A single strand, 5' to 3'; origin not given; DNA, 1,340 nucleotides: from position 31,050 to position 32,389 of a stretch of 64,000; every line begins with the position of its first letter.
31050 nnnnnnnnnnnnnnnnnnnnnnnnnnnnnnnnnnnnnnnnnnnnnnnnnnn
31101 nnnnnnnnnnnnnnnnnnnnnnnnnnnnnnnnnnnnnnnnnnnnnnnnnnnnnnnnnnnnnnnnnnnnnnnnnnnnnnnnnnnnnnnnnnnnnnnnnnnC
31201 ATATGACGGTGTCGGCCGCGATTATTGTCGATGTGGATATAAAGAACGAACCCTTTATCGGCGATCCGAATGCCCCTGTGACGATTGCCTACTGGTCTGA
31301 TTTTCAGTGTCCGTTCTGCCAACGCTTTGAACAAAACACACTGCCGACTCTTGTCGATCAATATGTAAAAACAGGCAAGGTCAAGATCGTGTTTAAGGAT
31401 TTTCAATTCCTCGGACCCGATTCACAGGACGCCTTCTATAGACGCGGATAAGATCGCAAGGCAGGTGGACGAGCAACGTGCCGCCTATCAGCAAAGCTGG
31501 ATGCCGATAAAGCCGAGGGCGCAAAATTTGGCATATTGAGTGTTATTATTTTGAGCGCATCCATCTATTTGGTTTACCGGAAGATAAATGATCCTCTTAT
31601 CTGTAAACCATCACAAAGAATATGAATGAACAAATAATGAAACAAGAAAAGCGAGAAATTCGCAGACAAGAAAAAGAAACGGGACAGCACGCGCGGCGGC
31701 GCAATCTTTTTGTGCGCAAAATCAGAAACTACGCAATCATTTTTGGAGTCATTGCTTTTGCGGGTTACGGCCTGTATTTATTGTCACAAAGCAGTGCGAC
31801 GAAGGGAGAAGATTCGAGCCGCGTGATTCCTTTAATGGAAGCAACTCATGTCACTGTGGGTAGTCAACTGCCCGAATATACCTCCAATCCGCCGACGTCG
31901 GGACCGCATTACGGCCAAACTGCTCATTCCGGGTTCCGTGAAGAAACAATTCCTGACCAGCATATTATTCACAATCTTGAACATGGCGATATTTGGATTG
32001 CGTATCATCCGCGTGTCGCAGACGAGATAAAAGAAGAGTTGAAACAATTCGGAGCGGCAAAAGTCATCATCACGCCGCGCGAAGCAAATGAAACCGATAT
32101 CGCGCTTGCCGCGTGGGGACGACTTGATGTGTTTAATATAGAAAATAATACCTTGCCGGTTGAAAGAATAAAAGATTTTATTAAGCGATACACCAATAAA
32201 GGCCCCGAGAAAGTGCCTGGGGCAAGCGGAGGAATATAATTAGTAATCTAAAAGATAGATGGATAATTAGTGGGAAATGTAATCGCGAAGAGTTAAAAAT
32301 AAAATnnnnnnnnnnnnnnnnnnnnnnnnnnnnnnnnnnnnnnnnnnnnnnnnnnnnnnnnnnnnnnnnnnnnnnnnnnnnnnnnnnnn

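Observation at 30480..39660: GC-richer ~9-kb redox / thiol-disulfide / metal-stress gene island abutting the 3' ends of tRNA-Thr and tRNA-Gly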

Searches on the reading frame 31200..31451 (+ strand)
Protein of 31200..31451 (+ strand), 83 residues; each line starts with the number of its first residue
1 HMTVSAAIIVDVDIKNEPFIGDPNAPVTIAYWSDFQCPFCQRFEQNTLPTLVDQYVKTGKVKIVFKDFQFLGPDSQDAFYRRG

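Call 32: search_protein_families(library=ncbifam, proteins=[window:31200-31451:+], max_evalue=0.001)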
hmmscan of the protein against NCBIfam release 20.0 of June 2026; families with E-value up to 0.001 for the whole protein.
window:31200-31451:+ (83 aa): 2 families
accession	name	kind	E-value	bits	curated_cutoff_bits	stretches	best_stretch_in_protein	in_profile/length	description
NF041057.1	Rcas_1661_fam_Se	equivalog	3.1e-16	59.7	190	1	17-76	81-140/247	Rcas_1661 family thioredoxin-like (seleno)lipoprotein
NF008657.0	PRK11657.1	equivalog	5.6e-05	22.5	124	1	21-74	113-161/251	thiol:disulfide interchange protein DsbG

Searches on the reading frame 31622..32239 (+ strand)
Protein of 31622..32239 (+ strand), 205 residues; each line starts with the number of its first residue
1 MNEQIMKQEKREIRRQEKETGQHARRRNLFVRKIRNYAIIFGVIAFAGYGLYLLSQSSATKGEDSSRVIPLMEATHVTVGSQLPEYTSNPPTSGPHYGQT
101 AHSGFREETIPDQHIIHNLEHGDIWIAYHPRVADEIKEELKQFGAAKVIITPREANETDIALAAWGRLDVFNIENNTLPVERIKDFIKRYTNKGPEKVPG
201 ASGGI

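Call 5: search_protein_families(library=pfam, proteins=[window:31622-32239:+], max_evalue=0.01)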
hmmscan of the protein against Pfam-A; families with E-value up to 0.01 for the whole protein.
window:31622-32239:+ (205 aa): 1 family
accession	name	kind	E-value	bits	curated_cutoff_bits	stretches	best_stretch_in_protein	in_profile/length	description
PF11303.13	DUF3105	-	1.7e-23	83.6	25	1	85-197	9-124/130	Protein of unknown function (DUF3105)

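Call 30: search_protein_families(library=ncbifam, proteins=[window:31622-32239:+], max_evalue=0.001)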
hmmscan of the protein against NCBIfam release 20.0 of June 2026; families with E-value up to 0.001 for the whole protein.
window:31622-32239:+ (205 aa): 0 families

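Call 75: search_solved_structures(query=window:31622-32236:+, max_evalue=1)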
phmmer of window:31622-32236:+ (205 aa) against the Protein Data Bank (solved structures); distinct sequences matched with E-value up to 1: 2.
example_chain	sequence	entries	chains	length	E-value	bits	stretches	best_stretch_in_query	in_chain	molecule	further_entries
7smj_A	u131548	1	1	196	0.00017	24.7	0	122-190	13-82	AI-designed TIM-barrel F2N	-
7mcc_A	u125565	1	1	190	0.00035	23.7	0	129-190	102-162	AI-designed TIM-barrel F2C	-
